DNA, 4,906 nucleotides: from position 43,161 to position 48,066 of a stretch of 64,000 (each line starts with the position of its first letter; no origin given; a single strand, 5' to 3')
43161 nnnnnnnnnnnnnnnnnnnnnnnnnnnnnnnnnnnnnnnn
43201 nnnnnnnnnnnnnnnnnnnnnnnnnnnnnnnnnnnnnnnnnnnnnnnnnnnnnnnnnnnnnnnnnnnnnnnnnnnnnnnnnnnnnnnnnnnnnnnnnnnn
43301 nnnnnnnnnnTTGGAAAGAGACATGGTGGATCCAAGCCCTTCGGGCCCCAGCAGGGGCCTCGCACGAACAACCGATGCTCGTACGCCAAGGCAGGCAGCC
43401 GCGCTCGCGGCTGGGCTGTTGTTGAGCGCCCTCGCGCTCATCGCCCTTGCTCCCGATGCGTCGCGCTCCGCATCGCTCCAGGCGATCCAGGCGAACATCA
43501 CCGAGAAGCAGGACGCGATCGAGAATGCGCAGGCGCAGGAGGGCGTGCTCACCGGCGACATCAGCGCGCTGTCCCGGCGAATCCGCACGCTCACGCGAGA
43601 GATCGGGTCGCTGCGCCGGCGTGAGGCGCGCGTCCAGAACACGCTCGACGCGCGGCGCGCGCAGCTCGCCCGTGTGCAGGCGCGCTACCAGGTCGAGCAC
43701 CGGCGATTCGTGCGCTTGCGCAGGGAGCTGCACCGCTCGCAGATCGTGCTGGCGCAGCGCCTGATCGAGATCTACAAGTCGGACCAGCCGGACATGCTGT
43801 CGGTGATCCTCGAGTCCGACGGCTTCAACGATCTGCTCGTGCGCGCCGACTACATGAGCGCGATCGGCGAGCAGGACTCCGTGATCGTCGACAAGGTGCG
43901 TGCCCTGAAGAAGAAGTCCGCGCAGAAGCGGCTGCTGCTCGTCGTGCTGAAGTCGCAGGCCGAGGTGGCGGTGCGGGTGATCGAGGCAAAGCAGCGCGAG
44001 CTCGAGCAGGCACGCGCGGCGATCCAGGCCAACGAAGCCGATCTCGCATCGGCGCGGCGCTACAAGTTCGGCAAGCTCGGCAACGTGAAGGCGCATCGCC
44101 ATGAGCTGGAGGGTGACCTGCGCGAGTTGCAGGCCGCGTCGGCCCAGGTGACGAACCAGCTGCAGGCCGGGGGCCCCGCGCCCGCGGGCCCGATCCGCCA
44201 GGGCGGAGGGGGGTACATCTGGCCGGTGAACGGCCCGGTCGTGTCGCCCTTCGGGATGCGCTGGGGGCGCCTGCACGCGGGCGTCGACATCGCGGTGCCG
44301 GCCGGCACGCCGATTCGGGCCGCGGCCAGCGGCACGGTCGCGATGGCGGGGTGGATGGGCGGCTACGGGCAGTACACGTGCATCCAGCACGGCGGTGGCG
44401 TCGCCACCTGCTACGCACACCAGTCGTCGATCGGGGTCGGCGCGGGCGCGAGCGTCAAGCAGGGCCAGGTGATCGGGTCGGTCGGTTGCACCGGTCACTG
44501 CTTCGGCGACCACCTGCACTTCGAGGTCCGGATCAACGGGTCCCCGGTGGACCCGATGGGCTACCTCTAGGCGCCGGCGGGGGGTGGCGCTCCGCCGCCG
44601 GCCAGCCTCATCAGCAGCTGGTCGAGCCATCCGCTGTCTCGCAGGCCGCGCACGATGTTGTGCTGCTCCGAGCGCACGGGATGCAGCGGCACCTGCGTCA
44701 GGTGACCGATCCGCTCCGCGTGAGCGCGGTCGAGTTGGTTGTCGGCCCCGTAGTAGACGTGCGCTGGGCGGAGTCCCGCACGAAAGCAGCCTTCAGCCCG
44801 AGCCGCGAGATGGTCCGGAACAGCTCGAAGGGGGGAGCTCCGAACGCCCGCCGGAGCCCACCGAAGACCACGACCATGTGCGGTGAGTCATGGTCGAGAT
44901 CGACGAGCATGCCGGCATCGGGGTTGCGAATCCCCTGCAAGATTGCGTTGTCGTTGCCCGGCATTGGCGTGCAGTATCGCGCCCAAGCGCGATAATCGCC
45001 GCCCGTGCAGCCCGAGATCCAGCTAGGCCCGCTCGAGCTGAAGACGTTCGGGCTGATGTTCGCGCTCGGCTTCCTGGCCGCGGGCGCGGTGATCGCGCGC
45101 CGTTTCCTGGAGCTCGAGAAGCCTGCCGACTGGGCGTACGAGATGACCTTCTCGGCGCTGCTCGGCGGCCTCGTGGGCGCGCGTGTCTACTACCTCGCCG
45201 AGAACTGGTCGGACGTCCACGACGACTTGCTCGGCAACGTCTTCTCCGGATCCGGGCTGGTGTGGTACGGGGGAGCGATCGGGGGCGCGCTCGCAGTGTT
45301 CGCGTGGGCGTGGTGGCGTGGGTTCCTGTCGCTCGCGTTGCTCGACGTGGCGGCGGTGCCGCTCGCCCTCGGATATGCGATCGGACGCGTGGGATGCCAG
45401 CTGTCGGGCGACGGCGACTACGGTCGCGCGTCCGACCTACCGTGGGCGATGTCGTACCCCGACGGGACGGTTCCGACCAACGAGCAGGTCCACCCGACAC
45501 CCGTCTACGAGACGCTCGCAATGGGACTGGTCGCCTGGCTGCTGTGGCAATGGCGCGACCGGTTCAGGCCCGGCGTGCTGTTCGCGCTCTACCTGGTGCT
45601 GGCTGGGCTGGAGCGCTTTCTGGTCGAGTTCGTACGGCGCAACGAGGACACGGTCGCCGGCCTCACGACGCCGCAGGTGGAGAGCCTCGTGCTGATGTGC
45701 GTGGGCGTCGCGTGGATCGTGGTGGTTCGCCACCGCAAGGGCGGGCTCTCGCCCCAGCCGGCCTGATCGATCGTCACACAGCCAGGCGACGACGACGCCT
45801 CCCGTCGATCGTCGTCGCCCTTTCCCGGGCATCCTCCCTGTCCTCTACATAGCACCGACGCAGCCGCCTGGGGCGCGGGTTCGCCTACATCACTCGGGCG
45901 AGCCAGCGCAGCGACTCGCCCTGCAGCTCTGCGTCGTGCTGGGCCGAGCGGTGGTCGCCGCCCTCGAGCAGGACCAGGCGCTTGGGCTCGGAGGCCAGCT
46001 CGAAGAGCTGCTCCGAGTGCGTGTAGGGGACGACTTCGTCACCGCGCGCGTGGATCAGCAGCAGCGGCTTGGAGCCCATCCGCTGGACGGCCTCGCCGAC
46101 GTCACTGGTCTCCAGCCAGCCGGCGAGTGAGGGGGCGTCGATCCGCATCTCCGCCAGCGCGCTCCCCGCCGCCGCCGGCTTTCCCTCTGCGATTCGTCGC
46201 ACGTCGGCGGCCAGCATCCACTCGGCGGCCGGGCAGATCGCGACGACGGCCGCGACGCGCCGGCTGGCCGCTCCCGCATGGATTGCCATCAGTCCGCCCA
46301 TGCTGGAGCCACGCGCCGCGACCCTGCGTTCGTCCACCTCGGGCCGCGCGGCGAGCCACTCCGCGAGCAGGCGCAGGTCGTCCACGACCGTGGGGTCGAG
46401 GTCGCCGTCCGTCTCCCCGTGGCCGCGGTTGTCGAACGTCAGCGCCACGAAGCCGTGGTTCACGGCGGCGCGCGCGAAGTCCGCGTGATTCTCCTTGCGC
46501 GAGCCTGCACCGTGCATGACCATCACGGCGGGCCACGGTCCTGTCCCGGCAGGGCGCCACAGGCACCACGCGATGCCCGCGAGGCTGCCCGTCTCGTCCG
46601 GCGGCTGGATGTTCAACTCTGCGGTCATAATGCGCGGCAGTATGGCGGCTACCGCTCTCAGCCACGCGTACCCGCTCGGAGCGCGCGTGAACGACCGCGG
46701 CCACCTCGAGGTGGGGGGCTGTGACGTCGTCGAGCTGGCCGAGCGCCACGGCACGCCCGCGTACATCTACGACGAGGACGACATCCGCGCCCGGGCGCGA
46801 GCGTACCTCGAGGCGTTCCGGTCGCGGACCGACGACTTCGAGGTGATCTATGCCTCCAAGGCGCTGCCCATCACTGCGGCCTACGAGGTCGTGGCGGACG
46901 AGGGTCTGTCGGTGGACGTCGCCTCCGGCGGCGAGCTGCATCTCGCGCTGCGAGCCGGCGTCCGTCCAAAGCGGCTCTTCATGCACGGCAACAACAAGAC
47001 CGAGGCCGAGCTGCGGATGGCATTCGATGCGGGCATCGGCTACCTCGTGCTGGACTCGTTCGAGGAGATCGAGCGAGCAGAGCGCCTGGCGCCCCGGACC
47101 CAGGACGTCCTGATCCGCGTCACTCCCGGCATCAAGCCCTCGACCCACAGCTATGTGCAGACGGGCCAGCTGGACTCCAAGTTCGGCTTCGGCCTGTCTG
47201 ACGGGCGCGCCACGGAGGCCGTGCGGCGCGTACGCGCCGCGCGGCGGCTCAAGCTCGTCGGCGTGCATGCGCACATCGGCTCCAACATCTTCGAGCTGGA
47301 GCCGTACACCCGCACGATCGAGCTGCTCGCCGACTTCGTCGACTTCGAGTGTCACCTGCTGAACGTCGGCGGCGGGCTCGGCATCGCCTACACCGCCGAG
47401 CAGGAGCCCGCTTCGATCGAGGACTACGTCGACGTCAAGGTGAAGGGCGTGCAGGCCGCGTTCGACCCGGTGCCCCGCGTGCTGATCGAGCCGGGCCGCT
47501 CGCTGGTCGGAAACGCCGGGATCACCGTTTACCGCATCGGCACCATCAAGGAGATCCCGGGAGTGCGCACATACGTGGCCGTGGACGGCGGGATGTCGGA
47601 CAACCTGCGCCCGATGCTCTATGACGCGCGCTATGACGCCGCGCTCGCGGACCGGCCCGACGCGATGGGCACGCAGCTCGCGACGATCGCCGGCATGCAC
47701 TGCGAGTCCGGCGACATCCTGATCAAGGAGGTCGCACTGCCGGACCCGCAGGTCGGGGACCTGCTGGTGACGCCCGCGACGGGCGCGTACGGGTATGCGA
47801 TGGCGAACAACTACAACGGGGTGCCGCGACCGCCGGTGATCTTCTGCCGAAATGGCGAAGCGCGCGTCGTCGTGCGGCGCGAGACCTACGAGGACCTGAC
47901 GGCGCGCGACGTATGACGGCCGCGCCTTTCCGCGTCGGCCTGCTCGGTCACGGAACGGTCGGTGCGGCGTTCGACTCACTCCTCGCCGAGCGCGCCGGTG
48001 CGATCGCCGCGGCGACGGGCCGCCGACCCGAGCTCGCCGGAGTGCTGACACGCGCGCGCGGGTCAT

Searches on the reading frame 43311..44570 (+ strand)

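Call 29: search_protein_families(library=pfam, proteins=[window:43311-44570:+], max_evalue=0.0001)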
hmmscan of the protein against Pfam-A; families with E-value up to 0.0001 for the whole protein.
window:43311-44570:+ (419 aa): 2 families
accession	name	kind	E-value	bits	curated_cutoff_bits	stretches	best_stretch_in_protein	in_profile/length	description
PF01551.29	Peptidase_M23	-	2.8e-33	114.4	28.7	1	321-415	2-96/96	Peptidase family M23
PF24568.1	CC_PcsB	-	3.5e-06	27.2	27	1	144-205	12-74/75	Peptidoglycan hydrolase PcsB, coiled-coil domain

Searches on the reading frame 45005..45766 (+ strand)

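Call 29: search_protein_families(library=pfam, proteins=[window:45005-45766:+], max_evalue=0.0001)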
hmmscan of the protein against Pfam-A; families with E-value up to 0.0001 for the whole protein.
window:45005-45766:+ (253 aa): 1 family
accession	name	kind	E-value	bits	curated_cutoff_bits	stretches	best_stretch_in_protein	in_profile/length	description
PF01790.23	LGT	-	8.4e-47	159.9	24.9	1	5-239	4-239/240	Prolipoprotein diacylglyceryl transferase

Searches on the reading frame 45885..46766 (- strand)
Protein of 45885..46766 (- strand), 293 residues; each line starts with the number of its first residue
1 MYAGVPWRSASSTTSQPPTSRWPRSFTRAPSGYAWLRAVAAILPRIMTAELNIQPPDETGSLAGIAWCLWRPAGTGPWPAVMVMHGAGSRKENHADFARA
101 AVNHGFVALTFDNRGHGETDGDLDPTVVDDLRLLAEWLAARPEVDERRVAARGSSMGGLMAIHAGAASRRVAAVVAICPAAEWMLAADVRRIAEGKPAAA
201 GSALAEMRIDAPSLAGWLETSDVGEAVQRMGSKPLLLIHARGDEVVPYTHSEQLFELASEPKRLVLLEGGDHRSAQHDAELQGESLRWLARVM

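Call 29: search_protein_families(library=pfam, proteins=[window:45885-46766:-], max_evalue=0.0001)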
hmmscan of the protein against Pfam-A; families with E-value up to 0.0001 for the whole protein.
window:45885-46766:- (293 aa): 9 families
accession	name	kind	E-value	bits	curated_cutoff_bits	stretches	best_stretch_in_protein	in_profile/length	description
PF12146.15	Hydrolase_4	-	1.1e-19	71.2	27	1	80-196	6-126/239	Serine aminopeptidase, S33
PF02129.25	Peptidase_S15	-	2.2e-14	54.2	23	1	68-184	8-133/262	X-Pro dipeptidyl-peptidase (S15 family)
PF00326.27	Peptidase_S9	-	2.9e-13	50.2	22.6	1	103-292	12-209/213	Prolyl oligopeptidase family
PF00561.26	Abhydrolase_1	-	1.7e-11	44.7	25.8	1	79-188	1-114/245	alpha/beta hydrolase fold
PF12697.13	Abhydrolase_6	-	2.8e-09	38.4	26.3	1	83-276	4-207/217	Alpha/beta hydrolase family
PF05448.18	AXE1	-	1.4e-08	34.3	21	1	130-179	159-208/321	Acetyl xylan esterase (AXE1)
PF01738.24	DLH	-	1.6e-08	34.8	21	1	69-179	5-129/217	Dienelactone hydrolase family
PF20434.5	BD-FAE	-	4.9e-07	29.9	26.8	1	74-255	9-212/215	BD-FAE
PF12740.14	PETase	-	4.3e-05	23.5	28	0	78-180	54-158/263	PET hydrolase-like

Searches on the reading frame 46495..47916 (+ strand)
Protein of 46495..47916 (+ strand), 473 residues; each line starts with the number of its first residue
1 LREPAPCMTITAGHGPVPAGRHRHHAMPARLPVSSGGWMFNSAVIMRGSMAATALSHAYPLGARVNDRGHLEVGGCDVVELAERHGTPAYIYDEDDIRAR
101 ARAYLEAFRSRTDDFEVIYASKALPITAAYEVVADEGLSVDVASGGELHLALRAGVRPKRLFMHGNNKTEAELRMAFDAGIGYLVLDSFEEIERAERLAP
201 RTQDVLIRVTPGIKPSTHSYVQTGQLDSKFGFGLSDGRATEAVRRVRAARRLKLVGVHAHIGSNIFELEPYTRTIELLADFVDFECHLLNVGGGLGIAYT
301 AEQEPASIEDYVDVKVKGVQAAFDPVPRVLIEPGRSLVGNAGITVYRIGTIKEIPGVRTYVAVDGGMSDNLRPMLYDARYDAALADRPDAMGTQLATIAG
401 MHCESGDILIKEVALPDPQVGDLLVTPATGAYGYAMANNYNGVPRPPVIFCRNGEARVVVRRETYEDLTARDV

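Call 29: search_protein_families(library=pfam, proteins=[window:46495-47916:+], max_evalue=0.0001)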
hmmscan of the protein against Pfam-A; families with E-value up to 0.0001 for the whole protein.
window:46495-47916:+ (473 aa): 2 families
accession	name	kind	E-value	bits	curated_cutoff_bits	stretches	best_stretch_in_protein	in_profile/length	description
PF02784.22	Orn_Arg_deC_N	-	8.7e-55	186.2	23.4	1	95-338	2-246/247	Pyridoxal-dependent decarboxylase, pyridoxal binding domain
PF00278.28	Orn_DAP_Arg_deC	-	4.2e-18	65.9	23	1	90-430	2-95/95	Pyridoxal-dependent decarboxylase, C-terminal sheet domain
